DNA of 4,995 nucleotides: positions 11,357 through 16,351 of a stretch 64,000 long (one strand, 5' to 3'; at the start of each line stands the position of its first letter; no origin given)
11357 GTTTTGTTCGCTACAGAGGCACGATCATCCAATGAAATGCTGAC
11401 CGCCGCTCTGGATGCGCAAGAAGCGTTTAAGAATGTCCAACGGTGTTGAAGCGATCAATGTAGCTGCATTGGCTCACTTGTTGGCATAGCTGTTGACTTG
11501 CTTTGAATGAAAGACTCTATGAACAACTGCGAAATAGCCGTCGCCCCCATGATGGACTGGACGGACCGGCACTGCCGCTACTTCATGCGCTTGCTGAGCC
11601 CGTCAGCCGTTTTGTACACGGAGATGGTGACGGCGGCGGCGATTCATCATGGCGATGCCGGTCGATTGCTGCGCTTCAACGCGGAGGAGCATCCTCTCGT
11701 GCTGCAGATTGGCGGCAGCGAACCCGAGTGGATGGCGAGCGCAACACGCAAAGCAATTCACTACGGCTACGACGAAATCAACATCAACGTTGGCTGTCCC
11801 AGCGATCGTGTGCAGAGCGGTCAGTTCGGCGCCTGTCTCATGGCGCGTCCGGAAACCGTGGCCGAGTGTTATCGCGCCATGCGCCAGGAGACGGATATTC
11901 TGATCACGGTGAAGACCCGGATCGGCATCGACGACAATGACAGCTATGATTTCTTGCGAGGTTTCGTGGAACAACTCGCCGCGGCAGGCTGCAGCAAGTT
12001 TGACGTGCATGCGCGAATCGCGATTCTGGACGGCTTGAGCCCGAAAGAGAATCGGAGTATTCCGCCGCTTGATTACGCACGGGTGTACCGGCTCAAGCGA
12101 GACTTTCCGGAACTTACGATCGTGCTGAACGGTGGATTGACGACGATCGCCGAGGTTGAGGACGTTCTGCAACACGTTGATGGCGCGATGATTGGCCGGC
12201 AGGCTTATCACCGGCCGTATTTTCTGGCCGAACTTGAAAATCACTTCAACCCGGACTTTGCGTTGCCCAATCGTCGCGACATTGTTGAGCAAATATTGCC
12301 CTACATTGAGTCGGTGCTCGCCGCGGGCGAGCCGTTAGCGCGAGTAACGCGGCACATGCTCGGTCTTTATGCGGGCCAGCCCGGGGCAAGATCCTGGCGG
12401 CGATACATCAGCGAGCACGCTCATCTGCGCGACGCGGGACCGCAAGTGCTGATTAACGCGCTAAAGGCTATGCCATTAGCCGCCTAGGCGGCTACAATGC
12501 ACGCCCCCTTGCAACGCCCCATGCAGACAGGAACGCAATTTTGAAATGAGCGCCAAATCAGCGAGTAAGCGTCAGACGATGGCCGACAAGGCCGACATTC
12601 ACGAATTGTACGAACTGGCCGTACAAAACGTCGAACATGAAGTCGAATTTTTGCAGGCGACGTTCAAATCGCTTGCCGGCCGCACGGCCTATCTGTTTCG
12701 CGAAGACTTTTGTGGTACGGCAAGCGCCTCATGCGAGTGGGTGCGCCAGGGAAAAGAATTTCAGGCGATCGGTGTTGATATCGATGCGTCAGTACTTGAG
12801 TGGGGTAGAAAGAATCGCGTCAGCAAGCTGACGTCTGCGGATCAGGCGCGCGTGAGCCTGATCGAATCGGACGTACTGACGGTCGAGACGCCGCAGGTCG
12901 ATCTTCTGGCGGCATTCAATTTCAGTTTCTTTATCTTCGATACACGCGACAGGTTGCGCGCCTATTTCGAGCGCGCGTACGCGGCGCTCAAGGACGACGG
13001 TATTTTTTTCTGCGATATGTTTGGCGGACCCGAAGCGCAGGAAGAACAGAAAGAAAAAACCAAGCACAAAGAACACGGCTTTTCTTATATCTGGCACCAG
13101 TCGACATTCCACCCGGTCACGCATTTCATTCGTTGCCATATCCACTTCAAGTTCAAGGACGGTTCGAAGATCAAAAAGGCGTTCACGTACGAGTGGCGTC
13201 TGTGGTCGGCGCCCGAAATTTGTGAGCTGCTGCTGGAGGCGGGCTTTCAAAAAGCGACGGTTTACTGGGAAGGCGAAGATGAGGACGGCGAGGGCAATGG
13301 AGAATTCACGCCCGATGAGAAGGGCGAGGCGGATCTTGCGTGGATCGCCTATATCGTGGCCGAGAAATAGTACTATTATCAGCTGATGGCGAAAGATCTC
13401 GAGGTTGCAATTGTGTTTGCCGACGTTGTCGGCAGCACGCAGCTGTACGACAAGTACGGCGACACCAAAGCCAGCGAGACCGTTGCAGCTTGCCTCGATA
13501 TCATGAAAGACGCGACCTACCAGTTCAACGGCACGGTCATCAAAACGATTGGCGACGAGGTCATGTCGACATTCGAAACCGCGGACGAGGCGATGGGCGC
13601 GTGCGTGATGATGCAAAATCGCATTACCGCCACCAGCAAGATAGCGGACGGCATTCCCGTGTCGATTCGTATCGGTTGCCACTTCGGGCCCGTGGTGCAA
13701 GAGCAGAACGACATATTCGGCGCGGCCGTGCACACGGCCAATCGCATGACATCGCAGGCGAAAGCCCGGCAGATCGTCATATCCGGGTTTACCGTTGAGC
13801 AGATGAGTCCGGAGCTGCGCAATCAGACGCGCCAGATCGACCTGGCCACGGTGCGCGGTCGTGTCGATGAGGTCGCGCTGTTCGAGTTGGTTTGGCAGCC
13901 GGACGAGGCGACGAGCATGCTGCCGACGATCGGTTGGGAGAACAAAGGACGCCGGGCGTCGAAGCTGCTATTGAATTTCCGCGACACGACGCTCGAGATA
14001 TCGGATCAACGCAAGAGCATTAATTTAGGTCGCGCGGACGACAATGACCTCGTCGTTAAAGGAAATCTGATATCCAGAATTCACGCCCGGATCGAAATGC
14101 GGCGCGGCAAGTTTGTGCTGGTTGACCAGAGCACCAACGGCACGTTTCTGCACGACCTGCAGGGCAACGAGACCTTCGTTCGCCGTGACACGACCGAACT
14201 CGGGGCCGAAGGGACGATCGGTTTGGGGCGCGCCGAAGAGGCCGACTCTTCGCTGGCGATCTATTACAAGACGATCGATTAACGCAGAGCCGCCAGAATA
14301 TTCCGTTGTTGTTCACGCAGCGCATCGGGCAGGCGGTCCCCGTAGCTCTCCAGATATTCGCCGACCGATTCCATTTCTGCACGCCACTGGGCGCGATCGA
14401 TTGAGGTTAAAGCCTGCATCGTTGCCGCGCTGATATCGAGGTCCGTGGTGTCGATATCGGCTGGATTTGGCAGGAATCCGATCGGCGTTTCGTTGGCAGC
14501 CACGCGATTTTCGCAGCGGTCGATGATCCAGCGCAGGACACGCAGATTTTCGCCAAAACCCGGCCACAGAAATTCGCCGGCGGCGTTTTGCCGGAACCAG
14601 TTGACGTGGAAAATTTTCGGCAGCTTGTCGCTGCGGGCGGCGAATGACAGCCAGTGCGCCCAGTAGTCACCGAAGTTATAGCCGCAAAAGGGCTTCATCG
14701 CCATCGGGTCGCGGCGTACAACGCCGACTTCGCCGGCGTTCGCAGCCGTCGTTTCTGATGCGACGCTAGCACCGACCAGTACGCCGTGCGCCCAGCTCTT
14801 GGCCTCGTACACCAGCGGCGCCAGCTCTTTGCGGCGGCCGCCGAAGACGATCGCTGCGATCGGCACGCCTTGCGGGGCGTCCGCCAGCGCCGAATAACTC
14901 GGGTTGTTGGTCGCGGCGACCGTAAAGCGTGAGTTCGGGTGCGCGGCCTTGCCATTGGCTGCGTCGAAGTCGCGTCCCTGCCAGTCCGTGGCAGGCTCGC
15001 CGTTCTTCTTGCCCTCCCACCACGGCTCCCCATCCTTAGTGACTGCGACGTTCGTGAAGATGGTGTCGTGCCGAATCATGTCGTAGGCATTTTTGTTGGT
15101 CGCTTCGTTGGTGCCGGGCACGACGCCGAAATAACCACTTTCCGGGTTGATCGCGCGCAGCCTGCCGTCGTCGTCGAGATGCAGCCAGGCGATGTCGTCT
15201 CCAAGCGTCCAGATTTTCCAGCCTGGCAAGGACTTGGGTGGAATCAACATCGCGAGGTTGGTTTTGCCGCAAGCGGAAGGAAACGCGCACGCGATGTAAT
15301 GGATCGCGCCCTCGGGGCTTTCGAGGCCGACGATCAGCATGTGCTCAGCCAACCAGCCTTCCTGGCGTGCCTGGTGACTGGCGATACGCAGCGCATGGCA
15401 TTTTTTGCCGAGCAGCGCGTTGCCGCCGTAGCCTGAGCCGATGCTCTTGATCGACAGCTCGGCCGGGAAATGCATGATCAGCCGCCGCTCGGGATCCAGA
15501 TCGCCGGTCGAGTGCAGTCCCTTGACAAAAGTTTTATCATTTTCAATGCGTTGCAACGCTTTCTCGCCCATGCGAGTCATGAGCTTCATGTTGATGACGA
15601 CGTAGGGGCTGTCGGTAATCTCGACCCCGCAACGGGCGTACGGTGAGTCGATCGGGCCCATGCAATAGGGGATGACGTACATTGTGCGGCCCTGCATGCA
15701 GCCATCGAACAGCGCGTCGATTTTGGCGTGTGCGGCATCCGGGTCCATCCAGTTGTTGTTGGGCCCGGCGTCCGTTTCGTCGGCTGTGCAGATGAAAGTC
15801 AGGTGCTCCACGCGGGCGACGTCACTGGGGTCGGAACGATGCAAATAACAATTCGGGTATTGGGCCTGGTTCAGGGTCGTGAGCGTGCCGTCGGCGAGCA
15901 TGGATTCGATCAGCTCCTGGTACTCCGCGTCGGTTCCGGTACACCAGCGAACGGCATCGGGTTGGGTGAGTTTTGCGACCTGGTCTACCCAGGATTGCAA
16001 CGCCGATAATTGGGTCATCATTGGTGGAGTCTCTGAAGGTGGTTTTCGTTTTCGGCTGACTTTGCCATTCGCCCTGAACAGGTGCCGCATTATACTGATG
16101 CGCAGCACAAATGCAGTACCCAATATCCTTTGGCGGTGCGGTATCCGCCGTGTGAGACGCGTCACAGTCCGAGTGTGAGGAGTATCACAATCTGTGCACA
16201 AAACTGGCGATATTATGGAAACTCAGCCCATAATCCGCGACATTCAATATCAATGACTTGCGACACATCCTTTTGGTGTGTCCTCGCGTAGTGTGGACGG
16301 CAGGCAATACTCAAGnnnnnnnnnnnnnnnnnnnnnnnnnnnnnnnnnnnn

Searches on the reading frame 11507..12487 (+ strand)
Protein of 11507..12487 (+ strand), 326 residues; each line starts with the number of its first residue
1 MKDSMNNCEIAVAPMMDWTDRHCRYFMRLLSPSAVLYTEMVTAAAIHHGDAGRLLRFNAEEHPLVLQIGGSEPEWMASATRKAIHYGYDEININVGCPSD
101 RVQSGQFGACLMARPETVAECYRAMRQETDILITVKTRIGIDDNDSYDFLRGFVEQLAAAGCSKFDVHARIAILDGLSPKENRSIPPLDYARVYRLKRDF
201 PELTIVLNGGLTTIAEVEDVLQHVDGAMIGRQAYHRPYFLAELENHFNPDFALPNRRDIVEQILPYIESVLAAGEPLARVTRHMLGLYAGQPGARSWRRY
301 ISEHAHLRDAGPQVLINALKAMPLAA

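Call 90: search_protein_families(library=pfam, proteins=[window:11507-12487:+], max_evalue=0.00001)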
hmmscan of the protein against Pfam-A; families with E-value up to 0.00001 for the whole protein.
window:11507-12487:+ (326 aa): 1 family
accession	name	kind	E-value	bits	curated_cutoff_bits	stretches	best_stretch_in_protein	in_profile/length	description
PF01207.24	Dus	-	1e-79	268.3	20.4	1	12-319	2-307/311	Dihydrouridine synthase (Dus)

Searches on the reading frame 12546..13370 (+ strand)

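Call 90: search_protein_families(library=pfam, proteins=[window:12546-13370:+], max_evalue=0.00001)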
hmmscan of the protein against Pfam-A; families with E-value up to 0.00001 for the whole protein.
window:12546-13370:+ (274 aa): 1 family
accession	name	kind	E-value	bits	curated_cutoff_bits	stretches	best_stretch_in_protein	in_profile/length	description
PF13649.12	Methyltransf_25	-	1.7e-06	29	27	1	56-152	6-97/97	Methyltransferase domain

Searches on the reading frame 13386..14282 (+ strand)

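Call 90: search_protein_families(library=pfam, proteins=[window:13386-14282:+], max_evalue=0.00001)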
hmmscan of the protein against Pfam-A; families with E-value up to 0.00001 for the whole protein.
window:13386-14282:+ (298 aa): 2 families
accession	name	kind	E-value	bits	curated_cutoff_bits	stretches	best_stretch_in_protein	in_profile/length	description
PF00211.25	Guanylate_cyc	-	1.5e-17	64.3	21.9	1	6-159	8-173/183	Adenylate and Guanylate cyclase catalytic domain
PF00498.31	FHA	-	1.1e-12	48.6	20.7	1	213-280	2-66/67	FHA domain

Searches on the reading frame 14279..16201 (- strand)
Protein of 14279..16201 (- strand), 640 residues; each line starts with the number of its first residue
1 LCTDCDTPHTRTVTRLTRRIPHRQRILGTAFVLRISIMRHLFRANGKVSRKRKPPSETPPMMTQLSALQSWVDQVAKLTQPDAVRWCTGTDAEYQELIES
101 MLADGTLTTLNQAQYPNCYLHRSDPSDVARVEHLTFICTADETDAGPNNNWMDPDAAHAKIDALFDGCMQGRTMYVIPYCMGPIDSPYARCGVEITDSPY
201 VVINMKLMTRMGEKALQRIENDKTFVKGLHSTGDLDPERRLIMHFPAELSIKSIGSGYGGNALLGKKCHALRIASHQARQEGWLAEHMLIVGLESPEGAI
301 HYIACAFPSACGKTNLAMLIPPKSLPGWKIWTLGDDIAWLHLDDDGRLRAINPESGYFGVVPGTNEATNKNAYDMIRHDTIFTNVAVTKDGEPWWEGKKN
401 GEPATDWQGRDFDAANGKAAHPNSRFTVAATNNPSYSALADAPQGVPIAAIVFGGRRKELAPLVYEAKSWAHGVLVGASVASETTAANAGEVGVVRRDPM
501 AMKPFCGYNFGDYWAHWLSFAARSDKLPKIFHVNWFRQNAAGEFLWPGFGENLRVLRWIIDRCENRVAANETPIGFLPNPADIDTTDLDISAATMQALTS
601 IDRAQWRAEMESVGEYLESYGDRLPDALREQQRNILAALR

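Call 90: search_protein_families(library=pfam, proteins=[window:14279-16201:-], max_evalue=0.00001)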
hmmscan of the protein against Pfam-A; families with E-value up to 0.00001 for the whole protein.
window:14279-16201:- (640 aa): 2 families
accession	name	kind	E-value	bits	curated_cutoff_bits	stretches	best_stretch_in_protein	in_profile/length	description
PF00821.23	PEPCK_GTP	-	1.1e-153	511.7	23.8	1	283-634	1-353/357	Phosphoenolpyruvate carboxykinase C-terminal P-loop domain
PF17297.7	PEPCK_N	-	1.9e-88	296.2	23.8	1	71-279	2-218/218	Phosphoenolpyruvate carboxykinase N-terminal domain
